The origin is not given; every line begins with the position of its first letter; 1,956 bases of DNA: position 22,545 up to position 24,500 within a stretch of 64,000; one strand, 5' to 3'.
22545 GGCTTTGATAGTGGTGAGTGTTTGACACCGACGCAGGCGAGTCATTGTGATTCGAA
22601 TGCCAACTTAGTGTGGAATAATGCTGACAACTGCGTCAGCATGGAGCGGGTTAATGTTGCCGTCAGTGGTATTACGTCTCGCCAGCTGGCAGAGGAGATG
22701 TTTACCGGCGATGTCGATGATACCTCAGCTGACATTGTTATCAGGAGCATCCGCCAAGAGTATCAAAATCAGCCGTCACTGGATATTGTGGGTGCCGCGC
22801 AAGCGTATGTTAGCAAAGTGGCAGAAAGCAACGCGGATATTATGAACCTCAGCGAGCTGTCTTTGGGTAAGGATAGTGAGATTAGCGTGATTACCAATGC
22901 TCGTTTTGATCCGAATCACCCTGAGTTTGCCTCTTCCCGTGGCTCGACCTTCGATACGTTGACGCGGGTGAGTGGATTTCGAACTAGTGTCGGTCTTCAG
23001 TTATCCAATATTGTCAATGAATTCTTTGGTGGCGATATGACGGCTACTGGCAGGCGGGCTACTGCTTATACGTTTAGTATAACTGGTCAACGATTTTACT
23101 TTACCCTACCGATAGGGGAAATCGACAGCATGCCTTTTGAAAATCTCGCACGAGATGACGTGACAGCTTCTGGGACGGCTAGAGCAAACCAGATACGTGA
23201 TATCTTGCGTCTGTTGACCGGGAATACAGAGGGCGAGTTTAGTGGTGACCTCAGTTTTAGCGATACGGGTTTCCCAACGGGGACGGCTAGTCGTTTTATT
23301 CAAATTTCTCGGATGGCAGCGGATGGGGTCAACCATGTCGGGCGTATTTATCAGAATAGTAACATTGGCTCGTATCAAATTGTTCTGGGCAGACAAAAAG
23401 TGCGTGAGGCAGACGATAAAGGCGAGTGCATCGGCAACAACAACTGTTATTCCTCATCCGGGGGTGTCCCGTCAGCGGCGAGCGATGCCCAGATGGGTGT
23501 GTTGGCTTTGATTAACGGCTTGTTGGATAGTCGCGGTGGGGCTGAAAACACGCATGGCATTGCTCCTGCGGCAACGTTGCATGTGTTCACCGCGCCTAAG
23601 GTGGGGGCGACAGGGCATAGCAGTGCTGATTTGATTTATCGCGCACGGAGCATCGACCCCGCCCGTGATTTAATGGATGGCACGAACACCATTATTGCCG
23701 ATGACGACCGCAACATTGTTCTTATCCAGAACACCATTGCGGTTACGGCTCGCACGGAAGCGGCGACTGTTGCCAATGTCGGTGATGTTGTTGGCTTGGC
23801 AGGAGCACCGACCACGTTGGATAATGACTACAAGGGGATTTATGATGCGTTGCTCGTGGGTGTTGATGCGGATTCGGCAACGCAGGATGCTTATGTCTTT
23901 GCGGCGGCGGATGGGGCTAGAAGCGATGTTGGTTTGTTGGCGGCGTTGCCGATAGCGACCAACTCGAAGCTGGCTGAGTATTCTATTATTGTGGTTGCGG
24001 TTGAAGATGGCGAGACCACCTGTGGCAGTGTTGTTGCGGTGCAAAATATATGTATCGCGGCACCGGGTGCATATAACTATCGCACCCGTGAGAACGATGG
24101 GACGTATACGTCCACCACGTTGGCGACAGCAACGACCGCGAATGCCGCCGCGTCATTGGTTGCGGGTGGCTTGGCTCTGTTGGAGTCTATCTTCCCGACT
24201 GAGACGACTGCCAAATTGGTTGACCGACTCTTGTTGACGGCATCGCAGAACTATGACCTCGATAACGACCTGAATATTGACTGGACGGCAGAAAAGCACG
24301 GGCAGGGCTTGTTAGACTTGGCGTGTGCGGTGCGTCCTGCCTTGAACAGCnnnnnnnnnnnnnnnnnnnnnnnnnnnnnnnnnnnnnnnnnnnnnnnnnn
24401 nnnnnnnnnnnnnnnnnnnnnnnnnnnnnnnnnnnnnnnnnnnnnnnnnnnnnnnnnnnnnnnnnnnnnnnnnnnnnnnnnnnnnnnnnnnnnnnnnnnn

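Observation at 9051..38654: Two adjacent giant genes encoding tandem subtilase-like modules, Cys-rich arrays and autotransporter-like beta-domains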

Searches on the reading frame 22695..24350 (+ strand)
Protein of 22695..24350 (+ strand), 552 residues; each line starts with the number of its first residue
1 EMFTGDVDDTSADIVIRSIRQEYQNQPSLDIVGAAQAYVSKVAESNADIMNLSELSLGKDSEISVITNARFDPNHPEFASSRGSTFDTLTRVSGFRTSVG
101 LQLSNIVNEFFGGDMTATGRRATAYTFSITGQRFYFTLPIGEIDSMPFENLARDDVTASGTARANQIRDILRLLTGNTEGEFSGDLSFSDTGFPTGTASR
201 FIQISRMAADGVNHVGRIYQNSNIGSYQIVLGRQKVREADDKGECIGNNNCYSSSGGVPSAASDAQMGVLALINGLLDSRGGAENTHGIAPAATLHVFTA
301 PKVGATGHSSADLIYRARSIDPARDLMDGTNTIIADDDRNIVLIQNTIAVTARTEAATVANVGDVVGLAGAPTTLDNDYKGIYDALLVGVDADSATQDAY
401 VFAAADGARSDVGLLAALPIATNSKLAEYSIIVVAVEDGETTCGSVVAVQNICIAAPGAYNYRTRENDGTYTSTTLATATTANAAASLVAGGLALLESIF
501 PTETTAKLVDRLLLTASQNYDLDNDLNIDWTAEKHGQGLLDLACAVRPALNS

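Call 10: search_protein_families(library=pfam, proteins=[window:22695-24350:+], max_evalue=1)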
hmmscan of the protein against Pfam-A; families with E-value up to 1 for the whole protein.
window:22695-24350:+ (552 aa): 0 families

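Call 11: search_protein_families(library=ncbifam, proteins=[window:22695-24350:+], max_evalue=1)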
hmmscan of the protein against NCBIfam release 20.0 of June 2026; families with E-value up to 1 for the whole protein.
window:22695-24350:+ (552 aa): 2 families
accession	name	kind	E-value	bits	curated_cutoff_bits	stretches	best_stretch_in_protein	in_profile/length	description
TIGR03921.1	T7SS_mycosin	equivalog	1.9e-06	27.3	278.75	1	355-547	114-286/353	type VII secretion-associated serine protease mycosin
NF050127.1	MbnA_like_MovA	equivalog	0.048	13.6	33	1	432-445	7-20/23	methanobactin-like peptide MovA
